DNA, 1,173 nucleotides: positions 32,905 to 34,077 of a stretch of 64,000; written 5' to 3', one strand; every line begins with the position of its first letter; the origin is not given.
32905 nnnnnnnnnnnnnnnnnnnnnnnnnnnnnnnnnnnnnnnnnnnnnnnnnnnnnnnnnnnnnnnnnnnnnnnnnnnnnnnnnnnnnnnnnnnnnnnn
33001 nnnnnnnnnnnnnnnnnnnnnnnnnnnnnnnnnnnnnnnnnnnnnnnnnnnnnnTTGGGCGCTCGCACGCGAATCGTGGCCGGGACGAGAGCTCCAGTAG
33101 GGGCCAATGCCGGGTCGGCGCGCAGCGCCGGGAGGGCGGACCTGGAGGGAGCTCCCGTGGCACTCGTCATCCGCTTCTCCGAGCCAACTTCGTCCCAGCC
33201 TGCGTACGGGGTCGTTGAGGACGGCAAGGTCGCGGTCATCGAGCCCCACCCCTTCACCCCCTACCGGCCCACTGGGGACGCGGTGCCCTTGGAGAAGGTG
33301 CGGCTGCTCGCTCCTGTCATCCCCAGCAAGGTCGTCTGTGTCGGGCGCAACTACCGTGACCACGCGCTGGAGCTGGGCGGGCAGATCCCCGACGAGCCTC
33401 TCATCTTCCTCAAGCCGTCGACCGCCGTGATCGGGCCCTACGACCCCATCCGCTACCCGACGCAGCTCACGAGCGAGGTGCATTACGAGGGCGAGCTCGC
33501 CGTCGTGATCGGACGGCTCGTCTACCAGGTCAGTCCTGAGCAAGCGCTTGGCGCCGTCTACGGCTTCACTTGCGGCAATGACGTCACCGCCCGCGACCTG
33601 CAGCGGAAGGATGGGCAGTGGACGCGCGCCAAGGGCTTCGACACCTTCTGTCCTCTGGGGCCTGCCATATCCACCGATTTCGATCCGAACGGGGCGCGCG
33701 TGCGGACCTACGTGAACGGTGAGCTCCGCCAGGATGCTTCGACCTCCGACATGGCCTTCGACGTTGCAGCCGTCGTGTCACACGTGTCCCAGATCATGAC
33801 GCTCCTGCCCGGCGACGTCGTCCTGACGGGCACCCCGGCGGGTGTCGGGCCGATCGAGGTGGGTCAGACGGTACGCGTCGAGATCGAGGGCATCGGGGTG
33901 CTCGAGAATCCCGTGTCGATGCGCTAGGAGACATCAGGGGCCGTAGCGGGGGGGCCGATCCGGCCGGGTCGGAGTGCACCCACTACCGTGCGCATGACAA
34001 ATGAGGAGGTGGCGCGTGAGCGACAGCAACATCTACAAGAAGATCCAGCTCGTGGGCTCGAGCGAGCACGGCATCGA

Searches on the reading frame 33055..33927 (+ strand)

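Call 28: search_protein_families(library=pfam, proteins=[window:33055-33927:+], max_evalue=0.00001)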
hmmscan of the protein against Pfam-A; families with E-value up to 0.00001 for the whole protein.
window:33055-33927:+ (290 aa): 2 families
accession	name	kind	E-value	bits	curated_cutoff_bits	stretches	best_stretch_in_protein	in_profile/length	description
PF01557.24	FAA_hydrolase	-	1e-68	231.7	23.9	1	92-287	1-213/214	Fumarylacetoacetate (FAA) hydrolase C-terminal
PF10370.14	Rv2993c-like_N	-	3.9e-14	53.7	21.3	1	39-87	4-50/50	Rv2993c-like, N-terminal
